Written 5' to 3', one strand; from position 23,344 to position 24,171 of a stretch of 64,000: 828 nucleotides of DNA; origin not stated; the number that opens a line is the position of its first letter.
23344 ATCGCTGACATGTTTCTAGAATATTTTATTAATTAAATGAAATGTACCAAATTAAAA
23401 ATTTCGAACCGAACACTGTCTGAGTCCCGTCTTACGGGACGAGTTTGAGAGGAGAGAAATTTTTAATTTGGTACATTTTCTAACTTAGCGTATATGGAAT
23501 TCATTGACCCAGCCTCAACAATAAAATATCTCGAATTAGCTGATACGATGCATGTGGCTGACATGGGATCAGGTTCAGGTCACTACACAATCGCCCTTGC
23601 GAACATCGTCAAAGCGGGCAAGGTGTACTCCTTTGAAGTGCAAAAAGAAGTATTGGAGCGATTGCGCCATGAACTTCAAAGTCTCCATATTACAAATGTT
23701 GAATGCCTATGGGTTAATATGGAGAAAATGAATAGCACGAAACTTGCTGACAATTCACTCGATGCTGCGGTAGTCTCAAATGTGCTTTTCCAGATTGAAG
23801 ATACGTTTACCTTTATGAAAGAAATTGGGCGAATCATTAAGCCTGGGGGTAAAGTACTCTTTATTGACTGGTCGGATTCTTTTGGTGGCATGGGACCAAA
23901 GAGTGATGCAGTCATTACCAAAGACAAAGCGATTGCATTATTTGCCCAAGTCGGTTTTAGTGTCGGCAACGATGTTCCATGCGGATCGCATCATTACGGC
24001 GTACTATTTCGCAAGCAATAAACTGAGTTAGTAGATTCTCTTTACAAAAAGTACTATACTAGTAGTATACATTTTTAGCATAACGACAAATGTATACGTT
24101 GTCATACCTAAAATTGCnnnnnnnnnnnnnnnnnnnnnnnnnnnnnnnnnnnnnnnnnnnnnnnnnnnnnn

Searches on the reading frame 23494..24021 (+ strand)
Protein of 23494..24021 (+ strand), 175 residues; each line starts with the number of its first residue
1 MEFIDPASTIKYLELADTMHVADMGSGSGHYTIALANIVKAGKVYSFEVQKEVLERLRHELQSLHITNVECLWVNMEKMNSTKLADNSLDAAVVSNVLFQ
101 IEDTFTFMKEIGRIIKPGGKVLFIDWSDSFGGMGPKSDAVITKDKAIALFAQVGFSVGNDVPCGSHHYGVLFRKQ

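Call 3: search_protein_families(library=pfam, proteins=[window:23494-24021:+], max_evalue=1)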
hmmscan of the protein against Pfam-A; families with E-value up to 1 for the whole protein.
window:23494-24021:+ (175 aa): 25 families
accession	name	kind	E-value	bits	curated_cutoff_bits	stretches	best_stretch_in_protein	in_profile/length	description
PF13847.12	Methyltransf_31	-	2.4e-16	60.2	27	1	17-127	3-113/145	Methyltransferase domain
PF08241.18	Methyltransf_11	-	8.8e-15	55.6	21.2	1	23-123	2-95/95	Methyltransferase domain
PF13649.12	Methyltransf_25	-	1.4e-12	48.6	27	1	21-119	1-97/97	Methyltransferase domain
PF01209.24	Ubie_methyltran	-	9e-12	45.3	20.1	1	17-128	47-156/233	ubiE/COQ5 methyltransferase family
PF08242.18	Methyltransf_12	-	1.5e-09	38.9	30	1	23-120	2-97/98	Methyltransferase domain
PF01135.25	PCMT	-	1.3e-08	35.3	20.3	1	7-71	63-128/210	Protein-L-isoaspartate(D-aspartate) O-methyltransferase (PCMT)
PF13489.12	Methyltransf_23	-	3.4e-06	27.3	27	1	15-130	20-123/164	Methyltransferase domain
PF02390.23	Methyltransf_4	-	5.7e-06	26.4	24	1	19-91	3-75/173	Putative methyltransferase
PF02475.24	TRM5-TYW2_MTfase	-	2e-05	25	28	1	19-112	38-131/164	TRM5/TYW2 methyltransferase domain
PF00398.26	RrnaAD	-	2e-05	24.3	24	1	10-96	23-106/263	Ribosomal RNA adenine dimethylase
PF02527.21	GidB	-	9.8e-05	22.2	27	1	3-124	35-147/184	rRNA small subunit methyltransferase G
PF13679.12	Methyltransf_32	-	0.0001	22.7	27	1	13-83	21-96/143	Methyltransferase domain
PF05175.20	MTS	-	0.0001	22.4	23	1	10-96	24-105/170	Methyltransferase small domain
PF05148.21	Methyltransf_8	-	0.00033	21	27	1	59-121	94-154/219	Hypothetical methyltransferase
PF01189.24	Methyltr_RsmB-F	-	0.00096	19.3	27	1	12-83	3-75/199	16S rRNA methyltransferase RsmB/F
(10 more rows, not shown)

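Call 91: search_solved_structures(query=window:23494-24021:+, max_evalue=0.0001)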
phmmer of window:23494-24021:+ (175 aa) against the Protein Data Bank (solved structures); distinct sequences matched with E-value up to 0.0001: 6.
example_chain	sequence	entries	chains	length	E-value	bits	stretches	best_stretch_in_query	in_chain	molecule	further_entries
3dh0_A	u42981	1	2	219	1.9e-18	70.3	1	1-171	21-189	SAM dependent methyltransferase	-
3i9f_A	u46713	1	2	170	1e-06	32.1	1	23-172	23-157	Putative type 11 methyltransferase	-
5wp5_A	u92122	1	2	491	1.9e-06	31.2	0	20-125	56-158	Phosphomethylethanolamine N-methyltransferase 2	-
3mgg_A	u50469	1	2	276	3.4e-06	30.4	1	20-127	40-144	Methyltransferase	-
3lby_A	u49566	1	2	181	4.4e-06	30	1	22-142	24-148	Putative uncharacterized protein SMU.1697c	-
5wp4_A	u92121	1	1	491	6.1e-05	26.3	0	83-128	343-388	Phosphoethanolamine N-methyltransferase 1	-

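Call 92: search_protein_families(library=ncbifam, proteins=[window:23494-24021:+], max_evalue=0.001)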
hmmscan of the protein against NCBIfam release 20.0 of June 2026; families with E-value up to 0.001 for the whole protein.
window:23494-24021:+ (175 aa): 37 families (the best 25 are shown)
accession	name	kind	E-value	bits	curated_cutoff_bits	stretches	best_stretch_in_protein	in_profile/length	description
NF041537.1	ArsM_AhpD_UU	exception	1.9e-12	46.6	510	1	17-125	76-182/345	arsenite methyltransferase/AhpD domain selenoprotein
NF041536.1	ArsM_DUF2284_UU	exception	2.5e-12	45.9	575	1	17-125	76-182/459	arsenite methyltransferase/DUF2284 domain selenoprotein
TIGR02469.1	CbiT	equivalog_domain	2.9e-12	46.9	78.3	1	8-121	10-118/124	precorrin-6Y C5,15-methyltransferase (decarboxylating) subunit CbiT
NF001243.0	PRK00216.1-4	equivalog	4.1e-12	45.9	235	1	8-127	38-155/237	demethylmenaquinone methyltransferase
NF052510.1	methyltran_MpqE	exception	5.7e-12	45.5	335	1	9-128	38-156/234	methyl-plastoquinone biosynthesis methyltransferase MpqE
TIGR02752.1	MenG_heptapren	equivalog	2.2e-11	43.7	419.85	1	8-127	36-153/231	demethylmenaquinone methyltransferase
NF008823.0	PRK11873.1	subfamily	1.5e-10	41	263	1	14-125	74-183/272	arsenite methyltransferase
NF001240.0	PRK00216.1-1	equivalog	2.6e-10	39.8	378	1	9-128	55-173/251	bifunctional demethylmenaquinone methyltransferase/2-methoxy-6-polyprenyl-1,4-benzoquinol methylase UbiE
NF047649.1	MTase_UXPK_star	exception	6.2e-10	38.6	460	1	20-125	80-183/283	methyltransferase/UXPK-star double selenoprotein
TIGR01934.1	MenG_MenH_UbiE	subfamily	9.3e-10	38.2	158.35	1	10-127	32-145/223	ubiquinone/menaquinone biosynthesis methyltransferase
TIGR00080.1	pimt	equivalog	1.3e-09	38.2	159.05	1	7-71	67-132/216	protein-L-isoaspartate O-methyltransferase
NF001244.0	PRK00216.1-5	equivalog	3e-09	36.5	216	1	9-127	40-157/236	bifunctional demethylmenaquinone methyltransferase/2-methoxy-6-polyprenyl-1,4-benzoquinol methylase UbiE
TIGR02072.1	BioC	equivalog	9.1e-09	35.5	184.95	1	16-123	33-132/244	malonyl-ACP O-methyltransferase BioC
NF053511.1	tRNA_U34_MnmM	equivalog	2.5e-08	33.7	135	1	17-81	17-83/183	tRNA 5-(aminomethyl)-2-thiouridylate-methyltransferase MnmM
NF001453.0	PRK00312.1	equivalog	4.3e-08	33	188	1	8-74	71-135/217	protein-L-isoaspartate(D-aspartate) O-methyltransferase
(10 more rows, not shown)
